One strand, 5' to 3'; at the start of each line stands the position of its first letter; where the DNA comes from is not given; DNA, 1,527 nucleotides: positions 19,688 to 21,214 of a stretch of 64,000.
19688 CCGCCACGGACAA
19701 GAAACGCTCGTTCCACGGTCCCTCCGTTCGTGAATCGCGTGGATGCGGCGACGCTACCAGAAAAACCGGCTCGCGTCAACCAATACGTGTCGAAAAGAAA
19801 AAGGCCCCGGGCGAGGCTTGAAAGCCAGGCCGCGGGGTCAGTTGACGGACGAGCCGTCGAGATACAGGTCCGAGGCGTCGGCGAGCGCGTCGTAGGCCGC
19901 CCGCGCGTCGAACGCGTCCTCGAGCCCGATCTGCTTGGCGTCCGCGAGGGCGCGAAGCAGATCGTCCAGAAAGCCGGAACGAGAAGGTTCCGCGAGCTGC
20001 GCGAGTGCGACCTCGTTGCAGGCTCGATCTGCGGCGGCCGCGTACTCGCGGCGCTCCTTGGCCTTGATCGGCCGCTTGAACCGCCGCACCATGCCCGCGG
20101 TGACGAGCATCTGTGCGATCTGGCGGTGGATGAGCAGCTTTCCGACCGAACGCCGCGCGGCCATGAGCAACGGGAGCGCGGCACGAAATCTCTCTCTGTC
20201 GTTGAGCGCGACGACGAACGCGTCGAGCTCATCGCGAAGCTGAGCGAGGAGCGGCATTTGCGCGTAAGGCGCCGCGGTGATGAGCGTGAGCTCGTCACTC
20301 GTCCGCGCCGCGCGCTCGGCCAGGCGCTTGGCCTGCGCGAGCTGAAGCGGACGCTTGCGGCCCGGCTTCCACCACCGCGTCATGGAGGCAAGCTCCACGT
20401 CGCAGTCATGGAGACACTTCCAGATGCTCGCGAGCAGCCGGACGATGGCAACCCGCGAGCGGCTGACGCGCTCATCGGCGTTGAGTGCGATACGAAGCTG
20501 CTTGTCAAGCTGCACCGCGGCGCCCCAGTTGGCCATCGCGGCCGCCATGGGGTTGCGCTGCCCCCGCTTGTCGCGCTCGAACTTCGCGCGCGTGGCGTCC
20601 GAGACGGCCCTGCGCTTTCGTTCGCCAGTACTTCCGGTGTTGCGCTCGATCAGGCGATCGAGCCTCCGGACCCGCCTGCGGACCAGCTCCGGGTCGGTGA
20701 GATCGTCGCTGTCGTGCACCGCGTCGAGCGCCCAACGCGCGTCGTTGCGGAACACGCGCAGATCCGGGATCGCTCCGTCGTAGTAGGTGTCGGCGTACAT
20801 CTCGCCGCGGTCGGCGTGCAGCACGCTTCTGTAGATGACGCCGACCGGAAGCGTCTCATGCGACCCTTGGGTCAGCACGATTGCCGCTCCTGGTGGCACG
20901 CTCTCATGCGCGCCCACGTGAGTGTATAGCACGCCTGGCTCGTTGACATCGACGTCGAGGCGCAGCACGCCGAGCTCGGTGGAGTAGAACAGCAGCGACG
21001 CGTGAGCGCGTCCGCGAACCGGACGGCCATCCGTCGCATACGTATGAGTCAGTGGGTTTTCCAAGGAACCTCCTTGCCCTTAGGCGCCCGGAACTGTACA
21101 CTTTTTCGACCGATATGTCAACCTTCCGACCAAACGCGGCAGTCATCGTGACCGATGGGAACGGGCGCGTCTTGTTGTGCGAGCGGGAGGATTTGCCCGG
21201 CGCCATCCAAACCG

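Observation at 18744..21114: Very GC-rich operon of two unknown proteins (ORF-A 408 aa, ORF-B 306 aa) between uvrD and rppH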

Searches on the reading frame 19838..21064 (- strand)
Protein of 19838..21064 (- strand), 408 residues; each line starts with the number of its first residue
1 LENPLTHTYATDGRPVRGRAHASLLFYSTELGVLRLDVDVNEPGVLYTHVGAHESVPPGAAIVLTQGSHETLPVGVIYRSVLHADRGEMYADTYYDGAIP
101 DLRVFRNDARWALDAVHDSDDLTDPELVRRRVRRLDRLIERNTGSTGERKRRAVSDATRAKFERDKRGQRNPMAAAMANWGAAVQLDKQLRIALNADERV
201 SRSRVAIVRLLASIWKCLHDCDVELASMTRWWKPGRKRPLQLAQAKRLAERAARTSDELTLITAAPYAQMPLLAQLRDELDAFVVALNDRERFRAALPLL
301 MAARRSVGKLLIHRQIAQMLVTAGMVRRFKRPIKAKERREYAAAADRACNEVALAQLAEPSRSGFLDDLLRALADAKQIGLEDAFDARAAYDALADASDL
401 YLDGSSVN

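Call 5: search_protein_families(library=pfam, proteins=[window:19838-21064:-], max_evalue=1)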
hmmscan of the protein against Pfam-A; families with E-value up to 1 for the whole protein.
window:19838-21064:- (408 aa): 1 family
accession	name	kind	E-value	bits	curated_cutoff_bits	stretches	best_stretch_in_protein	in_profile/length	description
PF24987.1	HEAT_EF3_N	-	0.082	13.3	32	1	311-378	11-79/169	EF3 N-terminal HEAT repeat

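Call 6: search_protein_families(library=ncbifam, proteins=[window:19838-21064:-], max_evalue=1)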
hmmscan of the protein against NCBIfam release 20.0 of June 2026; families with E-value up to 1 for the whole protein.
window:19838-21064:- (408 aa): 0 families

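Call 7: search_protein_families(library=padloc, proteins=[window:19838-21064:-], max_evalue=1)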
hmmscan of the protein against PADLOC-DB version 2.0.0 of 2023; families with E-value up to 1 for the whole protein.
window:19838-21064:- (408 aa): 0 families

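Call 8: search_protein_families(library=phrogs, proteins=[window:19838-21064:-], max_evalue=1)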
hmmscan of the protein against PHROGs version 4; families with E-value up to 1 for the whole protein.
window:19838-21064:- (408 aa): 0 families

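Call 11: find_homologous_proteins(query=window:19838-21064:-, max_evalue=0.001)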
Query window:19838-21064:- (408 aa): 10 proteins with E <= 0.001 among 8000 candidates.
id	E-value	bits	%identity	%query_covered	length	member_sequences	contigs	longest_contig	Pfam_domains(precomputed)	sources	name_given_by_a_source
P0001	1.4e-262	888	100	100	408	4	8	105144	-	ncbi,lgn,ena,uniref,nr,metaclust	ncbi:hypothetical protein A2348_05355 [Candidatus Uhrbacteria bacterium RIFOXYB12_FULL_58_10]|uniref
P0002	6.7e-156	537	64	99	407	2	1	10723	-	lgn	-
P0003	4.0e-152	525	63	100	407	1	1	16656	-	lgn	-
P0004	2.1e-150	519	62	99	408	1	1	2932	-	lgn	-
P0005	2.9e-114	400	52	99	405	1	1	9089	-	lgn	-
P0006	3.6e-108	380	51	98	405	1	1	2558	-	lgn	-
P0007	6.8e-106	373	50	98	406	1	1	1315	-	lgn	-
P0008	4.5e-96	340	51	88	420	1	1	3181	-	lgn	-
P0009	2.2e-86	308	45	98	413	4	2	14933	-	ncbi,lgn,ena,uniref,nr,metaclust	ncbi:hypothetical protein CO174_03335 [Candidatus Uhrbacteria bacterium CG_4_9_14_3_um_filter_50_9]|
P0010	1.1e-60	224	48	65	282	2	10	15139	-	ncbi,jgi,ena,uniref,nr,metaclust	ncbi:hypothetical protein COV05_02930 [Candidatus Uhrbacteria bacterium CG10_big_fil_rev_8_21_14_0_1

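Call 14: find_encoding_contigs(protein=P0003, flank=8000, max_places=3)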
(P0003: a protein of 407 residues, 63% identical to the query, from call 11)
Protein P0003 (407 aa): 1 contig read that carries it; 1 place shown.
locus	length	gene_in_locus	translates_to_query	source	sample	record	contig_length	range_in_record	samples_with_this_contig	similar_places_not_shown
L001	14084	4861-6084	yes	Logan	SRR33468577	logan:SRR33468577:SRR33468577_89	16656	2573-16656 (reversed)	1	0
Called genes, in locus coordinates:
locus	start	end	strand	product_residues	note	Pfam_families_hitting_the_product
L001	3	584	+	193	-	?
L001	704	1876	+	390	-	-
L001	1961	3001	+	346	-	PF01368:DHH (weak)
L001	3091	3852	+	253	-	-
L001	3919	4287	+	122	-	-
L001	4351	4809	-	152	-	PF00293:NUDIX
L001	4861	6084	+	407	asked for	-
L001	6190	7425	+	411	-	-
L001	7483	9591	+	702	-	PF13604:AAA_30 (faint), PF00580:UvrD-helicase, PF01443:Viral_helicase1 (faint), PF13245:AAA_19, PF13361:UvrD_C, PF13538:UvrD_C_2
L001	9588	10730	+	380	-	PF00390:malic, PF00208:ELFV_dehydrog, PF03949:Malic_M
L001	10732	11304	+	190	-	PF10099:RskA_C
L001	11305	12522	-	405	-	PF00817:IMS, PF11799:IMS_C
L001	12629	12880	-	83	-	-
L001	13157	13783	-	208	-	PF01726:LexA_DNA_bind, PF00717:Peptidase_S24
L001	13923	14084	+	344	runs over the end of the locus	PF00438:S-AdoMet_synt_N, PF02772:S-AdoMet_synt_M, PF02773:S-AdoMet_synt_C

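Call 15: find_encoding_contigs(protein=P0009, flank=8000, max_places=3)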
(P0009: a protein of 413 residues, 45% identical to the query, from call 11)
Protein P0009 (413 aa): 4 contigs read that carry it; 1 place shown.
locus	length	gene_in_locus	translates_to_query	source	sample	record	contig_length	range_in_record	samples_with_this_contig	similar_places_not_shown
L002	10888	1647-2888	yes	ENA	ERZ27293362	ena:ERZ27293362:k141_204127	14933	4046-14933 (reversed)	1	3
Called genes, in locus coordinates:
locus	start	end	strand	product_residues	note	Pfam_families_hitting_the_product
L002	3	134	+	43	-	?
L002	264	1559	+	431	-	-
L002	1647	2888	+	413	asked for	-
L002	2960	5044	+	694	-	PF13604:AAA_30 (faint), PF00580:UvrD-helicase, PF01443:Viral_helicase1 (faint), PF13245:AAA_19, PF13361:UvrD_C, PF13538:UvrD_C_2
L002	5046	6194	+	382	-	PF00390:malic, PF03949:Malic_M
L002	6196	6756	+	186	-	-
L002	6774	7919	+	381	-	-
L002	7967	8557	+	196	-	PF13489:Methyltransf_23, PF13847:Methyltransf_31 (weak), PF08241:Methyltransf_11, PF08242:Methyltransf_12, PF13649:Methyltransf_25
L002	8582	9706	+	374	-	-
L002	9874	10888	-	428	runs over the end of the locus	PF00817:IMS, PF21999:IMS_HHH_1 (weak), PF11799:IMS_C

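Call 16: find_encoding_contigs(protein=P0005, flank=8000, max_places=3)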
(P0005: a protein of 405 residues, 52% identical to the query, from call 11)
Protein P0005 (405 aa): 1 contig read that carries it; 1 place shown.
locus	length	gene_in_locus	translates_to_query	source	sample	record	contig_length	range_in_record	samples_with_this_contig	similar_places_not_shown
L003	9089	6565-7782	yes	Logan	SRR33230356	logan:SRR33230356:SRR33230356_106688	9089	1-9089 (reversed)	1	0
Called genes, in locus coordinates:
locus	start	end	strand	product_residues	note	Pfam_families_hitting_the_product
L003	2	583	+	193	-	?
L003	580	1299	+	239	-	PF00730:HhH-GPD, PF00633:HHH (weak)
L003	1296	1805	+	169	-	PF01569:PAP2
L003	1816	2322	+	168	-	PF01467:CTP_transf_like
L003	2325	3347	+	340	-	PF02618:YceG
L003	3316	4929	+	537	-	PF09972:DUF2207, PF20990:DUF2207_C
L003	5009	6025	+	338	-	PF01368:DHH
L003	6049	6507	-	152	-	PF00293:NUDIX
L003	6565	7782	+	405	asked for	-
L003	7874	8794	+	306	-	-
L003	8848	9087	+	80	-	?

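Call 27: search_protein_families(library=pfam, proteins=[L002:264-1559:+, L001:6190-7425:+], max_evalue=0.01)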
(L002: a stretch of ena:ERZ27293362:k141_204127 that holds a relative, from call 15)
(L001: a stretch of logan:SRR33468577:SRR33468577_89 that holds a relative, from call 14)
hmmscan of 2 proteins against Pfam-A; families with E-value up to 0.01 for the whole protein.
L002:264-1559:+ (431 aa): 0 families

L001:6190-7425:+ (411 aa): 0 families

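Call 30: search_solved_structures(query=A1, max_evalue=10)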
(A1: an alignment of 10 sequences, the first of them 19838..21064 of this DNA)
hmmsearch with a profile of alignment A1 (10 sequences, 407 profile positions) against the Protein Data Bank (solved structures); distinct sequences matched with E-value up to 10: 2.
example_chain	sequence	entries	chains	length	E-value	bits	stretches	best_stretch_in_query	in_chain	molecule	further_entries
5ik2_A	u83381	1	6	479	0.72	11.8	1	6-77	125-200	ATP synthase subunit alpha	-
2qe7_A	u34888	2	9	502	0.76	11.7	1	6-77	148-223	ATP synthase subunit alpha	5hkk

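Call 33: find_related_loci(query=A1, collection=genome_contigs, flank=8000)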
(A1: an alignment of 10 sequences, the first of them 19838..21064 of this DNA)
Query A1 (408 aa) in genome_contigs; peptide patterns used: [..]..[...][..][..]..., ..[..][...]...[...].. (x = any residue, [..] = any of these).
28 stretches matched a pattern; 2 encode a relative of the query (tblastn E <= 1e-3); 2 distinct loci.
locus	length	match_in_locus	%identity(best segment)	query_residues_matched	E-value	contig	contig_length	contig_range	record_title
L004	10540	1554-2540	51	3-331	7e-92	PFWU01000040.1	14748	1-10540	MAG: Candidatus Uhrbacteria bacterium CG_4_9_14_3_um_filter_50_9 CG_4_9_14_3_um_filter_150_scaffold_3974_c, whole genome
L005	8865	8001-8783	48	3-269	7e-64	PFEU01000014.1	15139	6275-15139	MAG: Candidatus Uhrbacteria bacterium CG10_big_fil_rev_8_21_14_0_10_48_16 CG10_8_21_14_0.10_scaffold_3996_c, whole genom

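Call 34: predict_structure(alignment_id=A1)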
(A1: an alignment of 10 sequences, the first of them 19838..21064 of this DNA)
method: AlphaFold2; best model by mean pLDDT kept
length: 408 residues; sequences in the alignment: 10
mean_pLDDT: 73.9   pTM: 0.56
mean pLDDT of the five models: 73.9, 73.1, 68.6, 64.7, 59.1
residues with pLDDT >= 90: 106; 70-90: 145; 50-70: 99; < 50: 58
segments of 3 or more residues with pLDDT < 50: 1-11, 13-18, 86-89, 95-119, 198-202, 406-408
pLDDT, mean of each block of 10 residues (from residue 1): 39 50 84 88 72 83 69 75 53 44 35 45 63 72 63 69 71 62 51 52 60 85 93 87 95 88 65 89 96 94 92 88 85 90 92 85 80 91 89 88 55
secondary structure, 60 per line:
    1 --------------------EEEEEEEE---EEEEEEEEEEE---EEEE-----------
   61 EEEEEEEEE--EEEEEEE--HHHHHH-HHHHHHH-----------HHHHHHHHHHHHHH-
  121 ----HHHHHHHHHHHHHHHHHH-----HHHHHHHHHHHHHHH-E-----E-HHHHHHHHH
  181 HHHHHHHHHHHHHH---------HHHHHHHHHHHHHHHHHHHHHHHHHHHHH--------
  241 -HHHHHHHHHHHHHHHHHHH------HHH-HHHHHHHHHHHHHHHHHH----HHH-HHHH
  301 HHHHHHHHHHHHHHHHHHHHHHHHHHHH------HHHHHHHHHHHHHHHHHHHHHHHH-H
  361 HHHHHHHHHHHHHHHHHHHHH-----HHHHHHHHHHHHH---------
elements in order: E21-28 E32-42 E46-49 E61-69 E72-78 H81-86 H88-94 H106-119 H125-142 H148-162 H172-194 H204-232 H242-260 H271-288 H297-328 H335-358 H360-381 H387-399
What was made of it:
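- Checked: The ORF-A beta region is about residues 21-78, not 110 (call 34).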

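Call 47: search_protein_representatives(alignment_id=A1)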
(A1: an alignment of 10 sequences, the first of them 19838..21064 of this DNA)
Query: 10 sequences, 407 profile positions. Proteins with E-value up to 0.001 (for the whole library): 37; up to 1e-10: 23; up to 1e-30: 12. The best 37 are listed.
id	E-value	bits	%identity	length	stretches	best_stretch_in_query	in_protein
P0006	3.5e-199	678.1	-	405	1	1-407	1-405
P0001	7.7e-198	673.7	-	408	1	1-405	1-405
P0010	3.3e-120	418.0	-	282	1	2-281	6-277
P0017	9.2e-110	383.6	-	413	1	3-401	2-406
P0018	5.2e-103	361.4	-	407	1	3-401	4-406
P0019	7.1e-99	347.8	-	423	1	3-401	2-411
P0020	2.6e-81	289.9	-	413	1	2-402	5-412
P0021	5.0e-81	289.0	-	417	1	3-399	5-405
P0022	3.5e-67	243.4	-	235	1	3-231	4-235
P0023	8.9e-61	222.3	-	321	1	83-376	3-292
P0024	6.5e-55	203.0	-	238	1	173-399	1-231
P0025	2.8e-39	151.5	-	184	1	2-171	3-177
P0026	3.7e-27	111.6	-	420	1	3-370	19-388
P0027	9.8e-25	103.6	-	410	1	1-328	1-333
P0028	1.2e-23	100.1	-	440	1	3-397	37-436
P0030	2.1e-20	89.3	-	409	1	20-398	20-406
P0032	1.5e-13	66.7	-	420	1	25-397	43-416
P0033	5.7e-13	64.9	-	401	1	56-397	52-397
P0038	4.2e-09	52.1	-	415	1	3-385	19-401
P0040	1.8e-07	46.7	-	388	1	52-288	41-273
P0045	1.2e-05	40.7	-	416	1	74-399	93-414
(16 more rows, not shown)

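Call 48: list_cluster_members(proteins=[P0017, P0020, P0026, P0027, P0028, P0030, P0032, P0033, P0038, P0045])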
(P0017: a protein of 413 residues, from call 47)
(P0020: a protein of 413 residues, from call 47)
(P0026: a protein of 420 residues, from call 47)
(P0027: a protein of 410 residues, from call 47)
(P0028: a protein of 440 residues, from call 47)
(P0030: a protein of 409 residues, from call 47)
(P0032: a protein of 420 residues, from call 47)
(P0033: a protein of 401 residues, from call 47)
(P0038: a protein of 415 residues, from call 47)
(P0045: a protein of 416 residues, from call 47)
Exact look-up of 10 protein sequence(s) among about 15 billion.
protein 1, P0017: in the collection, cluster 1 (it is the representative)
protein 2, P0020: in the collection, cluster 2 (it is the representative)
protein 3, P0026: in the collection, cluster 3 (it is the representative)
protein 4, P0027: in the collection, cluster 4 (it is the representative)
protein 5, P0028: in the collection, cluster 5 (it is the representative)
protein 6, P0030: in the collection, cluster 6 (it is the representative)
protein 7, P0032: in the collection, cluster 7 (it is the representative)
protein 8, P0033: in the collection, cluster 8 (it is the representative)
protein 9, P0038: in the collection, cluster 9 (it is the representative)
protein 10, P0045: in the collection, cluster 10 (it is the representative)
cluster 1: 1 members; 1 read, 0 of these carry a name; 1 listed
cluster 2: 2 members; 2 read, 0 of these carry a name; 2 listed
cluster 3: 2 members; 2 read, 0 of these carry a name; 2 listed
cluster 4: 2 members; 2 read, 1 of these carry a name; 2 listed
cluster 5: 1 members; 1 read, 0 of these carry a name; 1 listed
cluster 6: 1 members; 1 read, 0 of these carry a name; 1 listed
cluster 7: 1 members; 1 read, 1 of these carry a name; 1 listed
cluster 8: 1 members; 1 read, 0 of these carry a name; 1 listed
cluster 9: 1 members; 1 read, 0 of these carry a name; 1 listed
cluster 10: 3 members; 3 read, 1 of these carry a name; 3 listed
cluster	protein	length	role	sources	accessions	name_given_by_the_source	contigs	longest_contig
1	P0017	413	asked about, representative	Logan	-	-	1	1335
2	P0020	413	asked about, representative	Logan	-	-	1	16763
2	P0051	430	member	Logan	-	-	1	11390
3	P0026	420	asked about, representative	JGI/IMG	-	-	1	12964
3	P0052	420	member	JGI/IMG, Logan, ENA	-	-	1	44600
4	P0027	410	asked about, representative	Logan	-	-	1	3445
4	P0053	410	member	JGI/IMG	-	hypothetical protein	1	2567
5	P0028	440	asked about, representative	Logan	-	-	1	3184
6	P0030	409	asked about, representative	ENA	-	-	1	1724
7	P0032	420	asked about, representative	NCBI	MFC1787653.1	hypothetical protein ACFLZY_00310 [Patescibacteria group bacterium]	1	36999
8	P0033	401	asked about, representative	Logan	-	-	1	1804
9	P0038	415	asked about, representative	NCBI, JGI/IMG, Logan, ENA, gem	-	-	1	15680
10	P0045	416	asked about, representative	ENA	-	-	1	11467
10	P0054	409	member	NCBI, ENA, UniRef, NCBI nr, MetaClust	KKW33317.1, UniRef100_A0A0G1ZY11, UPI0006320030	MAG: hypothetical protein UY77_C0001G0012 [Candidatus Uhrbacteria bacterium ... | Uncharacterized protein n=1 Tax=Candidatus Uhrbacteria bacterium GW2011_GWA2_53_10 ... | status=active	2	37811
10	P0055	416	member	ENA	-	-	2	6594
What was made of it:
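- The only organism names are Uhrbacteria and Patescibacteria (calls 11, 33, 48).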

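Call 54: find_homologous_proteins(query=A5, max_evalue=0.001)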
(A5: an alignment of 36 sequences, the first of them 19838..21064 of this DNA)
Query A5 (36 sequences) (408 aa, profile of the alignment): 12 proteins with E <= 0.001 among 8000 candidates.
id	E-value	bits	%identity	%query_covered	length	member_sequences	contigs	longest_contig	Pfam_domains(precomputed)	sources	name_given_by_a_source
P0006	7.1e-131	455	51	98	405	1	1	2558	-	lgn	-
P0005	7.5e-131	455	52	99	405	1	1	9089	-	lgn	-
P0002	6.4e-130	452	64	99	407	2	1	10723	-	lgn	-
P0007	3.3e-129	449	50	98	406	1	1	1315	-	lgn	-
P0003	1.6e-127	444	63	100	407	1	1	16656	-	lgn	-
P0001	2.0e-127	444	100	100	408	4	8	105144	-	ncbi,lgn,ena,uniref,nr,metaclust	ncbi:hypothetical protein A2348_05355 [Candidatus Uhrbacteria bacterium RIFOXYB12_FULL_58_10]|uniref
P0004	9.0e-125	435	62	99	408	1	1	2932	-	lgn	-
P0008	1.4e-121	424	51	88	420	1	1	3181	-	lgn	-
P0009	3.5e-119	416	45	98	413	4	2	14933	-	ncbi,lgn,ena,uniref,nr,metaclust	ncbi:hypothetical protein CO174_03335 [Candidatus Uhrbacteria bacterium CG_4_9_14_3_um_filter_50_9]|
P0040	6.0e-96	340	-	-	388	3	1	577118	-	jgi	jgi:hypothetical protein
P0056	3.8e-89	317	20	35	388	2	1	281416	-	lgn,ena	-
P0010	3.0e-71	259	48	65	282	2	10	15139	-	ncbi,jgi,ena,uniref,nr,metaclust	ncbi:hypothetical protein COV05_02930 [Candidatus Uhrbacteria bacterium CG10_big_fil_rev_8_21_14_0_1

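Call 55: find_encoding_contigs(protein=P0040, flank=10000, max_places=2)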
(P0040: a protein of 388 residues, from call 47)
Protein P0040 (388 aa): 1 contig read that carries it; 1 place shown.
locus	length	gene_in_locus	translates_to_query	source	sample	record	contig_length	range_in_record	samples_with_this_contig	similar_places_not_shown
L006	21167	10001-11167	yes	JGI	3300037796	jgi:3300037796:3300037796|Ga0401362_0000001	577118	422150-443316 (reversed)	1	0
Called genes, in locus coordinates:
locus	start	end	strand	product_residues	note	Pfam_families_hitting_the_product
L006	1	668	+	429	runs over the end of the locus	PF01266:DAO (faint), PF05834:Lycopene_cycl (faint), PF07992:Pyr_redox_2, PF13450:NAD_binding_8 (faint), PF13454:NAD_binding_9 (faint), PF00070:Pyr_redox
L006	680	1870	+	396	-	PF00162:PGK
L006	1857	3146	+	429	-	PF03952:Enolase_N, PF00113:Enolase_C, PF13378:MR_MLE_C (weak)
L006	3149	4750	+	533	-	PF01676:Metalloenzyme, PF06415:iPGM_N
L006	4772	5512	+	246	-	PF00730:HhH-GPD, PF00633:HHH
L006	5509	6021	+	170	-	PF14378:PAP2_3, PF01569:PAP2, PF22778:VCPO_2nd (faint)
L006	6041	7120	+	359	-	PF00483:NTP_transferase, PF12804:NTP_transf_3 (weak), PF22640:ManC_GMP_beta-helix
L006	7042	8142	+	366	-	PF02618:YceG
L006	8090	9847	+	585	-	PF09972:DUF2207, PF20990:DUF2207_C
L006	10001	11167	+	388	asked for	-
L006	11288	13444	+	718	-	PF00580:UvrD-helicase, PF13604:AAA_30 (faint), PF01443:Viral_helicase1 (faint), PF13245:AAA_19, PF13361:UvrD_C, PF13538:UvrD_C_2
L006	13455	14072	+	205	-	-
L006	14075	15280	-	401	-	PF00817:IMS, PF21999:IMS_HHH_1 (weak), PF11799:IMS_C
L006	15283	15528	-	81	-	-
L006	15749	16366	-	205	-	PF01726:LexA_DNA_bind, PF00717:Peptidase_S24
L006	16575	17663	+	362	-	PF00438:S-AdoMet_synt_N, PF02772:S-AdoMet_synt_M, PF02773:S-AdoMet_synt_C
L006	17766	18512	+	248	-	-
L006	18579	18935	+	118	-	-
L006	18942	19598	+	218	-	PF00160:Pro_isomerase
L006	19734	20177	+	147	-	-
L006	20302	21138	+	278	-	PF05448:AXE1 (faint), PF01738:DLH, PF02129:Peptidase_S15 (weak), PF20434:BD-FAE (faint), PF12146:Hydrolase_4 (faint), PF00326:Peptidase_S9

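Call 56: find_encoding_contigs(protein=P0052, flank=10000, max_places=2)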
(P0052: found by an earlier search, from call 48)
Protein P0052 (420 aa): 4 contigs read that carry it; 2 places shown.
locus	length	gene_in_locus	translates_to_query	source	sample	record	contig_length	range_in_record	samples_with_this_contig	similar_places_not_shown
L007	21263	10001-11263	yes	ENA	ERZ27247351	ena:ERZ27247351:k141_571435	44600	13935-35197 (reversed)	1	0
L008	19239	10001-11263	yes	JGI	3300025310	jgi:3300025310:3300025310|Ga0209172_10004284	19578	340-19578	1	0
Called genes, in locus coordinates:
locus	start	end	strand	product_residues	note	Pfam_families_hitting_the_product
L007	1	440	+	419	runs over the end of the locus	PF03952:Enolase_N, PF00113:Enolase_C, PF07476:MAAL_C (weak)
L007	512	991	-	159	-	-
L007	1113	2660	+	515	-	PF01676:Metalloenzyme, PF06415:iPGM_N, PF01663:Phosphodiest (faint)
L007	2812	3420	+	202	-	PF01928:CYTH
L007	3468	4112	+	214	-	PF00730:HhH-GPD, PF00633:HHH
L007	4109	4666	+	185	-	PF01569:PAP2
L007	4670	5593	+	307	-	PF02618:YceG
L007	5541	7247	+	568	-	PF09972:DUF2207, PF20990:DUF2207_C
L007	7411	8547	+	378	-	-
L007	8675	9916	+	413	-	-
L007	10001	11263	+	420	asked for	-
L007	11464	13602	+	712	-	PF00580:UvrD-helicase, PF01443:Viral_helicase1 (faint), PF13245:AAA_19, PF13604:AAA_30 (faint), PF13361:UvrD_C, PF13538:UvrD_C_2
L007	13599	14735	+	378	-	PF00390:malic, PF00208:ELFV_dehydrog (weak), PF03949:Malic_M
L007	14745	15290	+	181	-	-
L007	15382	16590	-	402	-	PF00817:IMS, PF11798:IMS_HHH (weak), PF11799:IMS_C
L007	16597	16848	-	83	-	-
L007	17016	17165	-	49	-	-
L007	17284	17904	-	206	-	PF01726:LexA_DNA_bind, PF13412:HTH_24 (weak), PF00717:Peptidase_S24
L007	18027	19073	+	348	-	PF00438:S-AdoMet_synt_N, PF02772:S-AdoMet_synt_M, PF02773:S-AdoMet_synt_C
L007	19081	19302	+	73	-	-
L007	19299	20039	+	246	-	-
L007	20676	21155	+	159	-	PF00160:Pro_isomerase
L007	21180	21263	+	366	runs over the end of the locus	PF13200:DUF4015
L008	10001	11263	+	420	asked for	-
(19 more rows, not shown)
